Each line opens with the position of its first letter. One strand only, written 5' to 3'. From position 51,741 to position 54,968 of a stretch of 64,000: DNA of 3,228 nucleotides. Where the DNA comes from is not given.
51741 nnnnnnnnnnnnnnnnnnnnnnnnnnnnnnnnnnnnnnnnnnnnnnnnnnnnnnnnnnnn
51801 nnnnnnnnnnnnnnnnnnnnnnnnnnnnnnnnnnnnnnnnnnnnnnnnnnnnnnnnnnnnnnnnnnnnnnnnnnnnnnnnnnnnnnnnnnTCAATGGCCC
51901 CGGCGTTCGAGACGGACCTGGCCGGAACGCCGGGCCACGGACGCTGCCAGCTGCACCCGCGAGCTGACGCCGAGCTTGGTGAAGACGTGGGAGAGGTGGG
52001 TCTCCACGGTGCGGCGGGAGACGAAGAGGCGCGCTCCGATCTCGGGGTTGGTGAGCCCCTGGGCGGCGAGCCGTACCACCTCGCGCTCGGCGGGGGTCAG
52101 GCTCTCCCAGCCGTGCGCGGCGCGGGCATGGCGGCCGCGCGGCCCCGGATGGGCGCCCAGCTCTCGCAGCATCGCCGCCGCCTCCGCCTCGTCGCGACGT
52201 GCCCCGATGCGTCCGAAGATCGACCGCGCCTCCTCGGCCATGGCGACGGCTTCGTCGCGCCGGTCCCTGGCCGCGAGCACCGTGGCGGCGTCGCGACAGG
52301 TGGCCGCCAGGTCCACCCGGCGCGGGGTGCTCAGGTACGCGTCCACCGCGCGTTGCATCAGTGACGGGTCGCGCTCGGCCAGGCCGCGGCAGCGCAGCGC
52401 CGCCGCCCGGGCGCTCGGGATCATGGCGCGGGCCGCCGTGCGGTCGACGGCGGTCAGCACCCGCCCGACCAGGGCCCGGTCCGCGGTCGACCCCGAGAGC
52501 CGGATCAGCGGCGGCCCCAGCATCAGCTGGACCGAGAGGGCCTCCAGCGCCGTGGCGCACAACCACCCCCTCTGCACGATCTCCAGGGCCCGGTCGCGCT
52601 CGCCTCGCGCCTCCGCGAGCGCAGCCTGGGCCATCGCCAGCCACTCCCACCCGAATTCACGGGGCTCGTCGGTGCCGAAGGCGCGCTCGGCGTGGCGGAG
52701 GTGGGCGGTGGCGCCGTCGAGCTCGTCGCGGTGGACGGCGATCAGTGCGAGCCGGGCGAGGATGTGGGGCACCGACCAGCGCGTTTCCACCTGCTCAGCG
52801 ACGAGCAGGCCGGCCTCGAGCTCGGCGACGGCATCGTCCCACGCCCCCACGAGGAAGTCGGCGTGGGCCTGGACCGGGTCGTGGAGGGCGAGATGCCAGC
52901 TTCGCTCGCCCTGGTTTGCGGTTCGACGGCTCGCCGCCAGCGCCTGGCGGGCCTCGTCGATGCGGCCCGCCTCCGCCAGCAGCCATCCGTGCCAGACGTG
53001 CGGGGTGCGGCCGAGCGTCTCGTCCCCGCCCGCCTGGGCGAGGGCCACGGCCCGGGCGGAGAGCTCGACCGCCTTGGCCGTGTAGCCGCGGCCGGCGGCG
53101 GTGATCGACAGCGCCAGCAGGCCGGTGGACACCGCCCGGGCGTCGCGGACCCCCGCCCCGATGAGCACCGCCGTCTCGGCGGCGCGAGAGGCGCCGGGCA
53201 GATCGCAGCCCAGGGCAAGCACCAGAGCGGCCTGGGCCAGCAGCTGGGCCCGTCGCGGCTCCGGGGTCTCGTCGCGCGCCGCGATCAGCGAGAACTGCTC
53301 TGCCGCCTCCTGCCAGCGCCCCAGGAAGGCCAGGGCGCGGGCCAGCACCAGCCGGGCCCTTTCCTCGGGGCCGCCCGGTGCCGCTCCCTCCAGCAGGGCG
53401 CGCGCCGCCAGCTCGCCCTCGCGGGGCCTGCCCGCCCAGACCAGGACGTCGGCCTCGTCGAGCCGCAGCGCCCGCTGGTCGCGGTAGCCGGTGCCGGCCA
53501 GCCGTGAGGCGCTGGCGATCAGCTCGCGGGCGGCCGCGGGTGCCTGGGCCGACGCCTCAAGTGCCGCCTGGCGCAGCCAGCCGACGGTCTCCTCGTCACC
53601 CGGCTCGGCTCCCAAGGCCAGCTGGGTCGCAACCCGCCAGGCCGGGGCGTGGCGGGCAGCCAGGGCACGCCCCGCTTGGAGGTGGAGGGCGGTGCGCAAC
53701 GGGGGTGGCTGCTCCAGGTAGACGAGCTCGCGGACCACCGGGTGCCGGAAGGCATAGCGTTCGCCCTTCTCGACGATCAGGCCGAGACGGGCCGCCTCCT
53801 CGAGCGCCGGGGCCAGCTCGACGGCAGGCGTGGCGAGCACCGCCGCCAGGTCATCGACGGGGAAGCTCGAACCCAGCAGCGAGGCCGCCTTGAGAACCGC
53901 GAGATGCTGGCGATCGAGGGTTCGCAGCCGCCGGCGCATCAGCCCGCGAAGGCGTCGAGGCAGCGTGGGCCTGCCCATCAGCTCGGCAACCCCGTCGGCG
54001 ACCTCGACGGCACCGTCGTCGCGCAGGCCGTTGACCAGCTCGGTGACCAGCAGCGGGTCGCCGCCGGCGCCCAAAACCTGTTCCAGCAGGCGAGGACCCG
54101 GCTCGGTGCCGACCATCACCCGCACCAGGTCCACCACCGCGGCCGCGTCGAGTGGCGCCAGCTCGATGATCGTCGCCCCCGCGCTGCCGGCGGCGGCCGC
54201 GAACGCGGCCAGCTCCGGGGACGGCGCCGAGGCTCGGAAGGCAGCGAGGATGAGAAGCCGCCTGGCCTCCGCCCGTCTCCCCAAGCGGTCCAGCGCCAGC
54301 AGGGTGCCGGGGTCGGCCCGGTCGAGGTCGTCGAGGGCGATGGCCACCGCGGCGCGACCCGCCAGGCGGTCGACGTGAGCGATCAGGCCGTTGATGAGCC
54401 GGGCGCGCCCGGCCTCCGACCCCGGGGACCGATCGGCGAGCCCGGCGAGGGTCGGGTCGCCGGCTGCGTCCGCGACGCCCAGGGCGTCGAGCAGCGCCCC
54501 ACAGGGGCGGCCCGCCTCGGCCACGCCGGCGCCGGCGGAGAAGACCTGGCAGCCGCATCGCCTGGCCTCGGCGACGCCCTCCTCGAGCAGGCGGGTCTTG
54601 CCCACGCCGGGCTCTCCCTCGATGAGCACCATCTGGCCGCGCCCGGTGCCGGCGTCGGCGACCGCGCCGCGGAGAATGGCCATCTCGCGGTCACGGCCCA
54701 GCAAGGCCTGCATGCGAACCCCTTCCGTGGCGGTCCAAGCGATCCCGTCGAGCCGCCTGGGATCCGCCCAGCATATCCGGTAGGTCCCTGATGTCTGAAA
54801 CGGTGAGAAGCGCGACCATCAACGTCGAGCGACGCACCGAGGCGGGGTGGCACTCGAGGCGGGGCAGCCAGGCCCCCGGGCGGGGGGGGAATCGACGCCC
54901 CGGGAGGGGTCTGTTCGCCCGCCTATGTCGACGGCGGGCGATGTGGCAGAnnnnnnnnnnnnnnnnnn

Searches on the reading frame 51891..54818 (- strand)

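Call 21: search_protein_families(library=pfam, proteins=[window:51891-54818:-], max_evalue=0.001)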
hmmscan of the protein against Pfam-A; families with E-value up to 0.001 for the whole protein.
window:51891-54818:- (975 aa): 5 families
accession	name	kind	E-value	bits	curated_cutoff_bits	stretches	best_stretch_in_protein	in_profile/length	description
PF13191.12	AAA_16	-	6.4e-18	66.2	32.6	1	39-190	2-166/167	AAA ATPase domain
PF00196.25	GerE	-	9.2e-18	64.1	23.5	1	905-959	1-55/57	Bacterial regulatory proteins, luxR family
PF08281.18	Sigma70_r4_2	-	6.8e-06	26.1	25.7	1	905-948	9-53/54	Sigma-70, region 4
PF13401.12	AAA_22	-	0.00018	22.3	27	0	61-181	5-109/130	AAA domain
PF13384.12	HTH_23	-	0.00026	21.1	24.6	1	913-939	9-35/50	Homeodomain-like domain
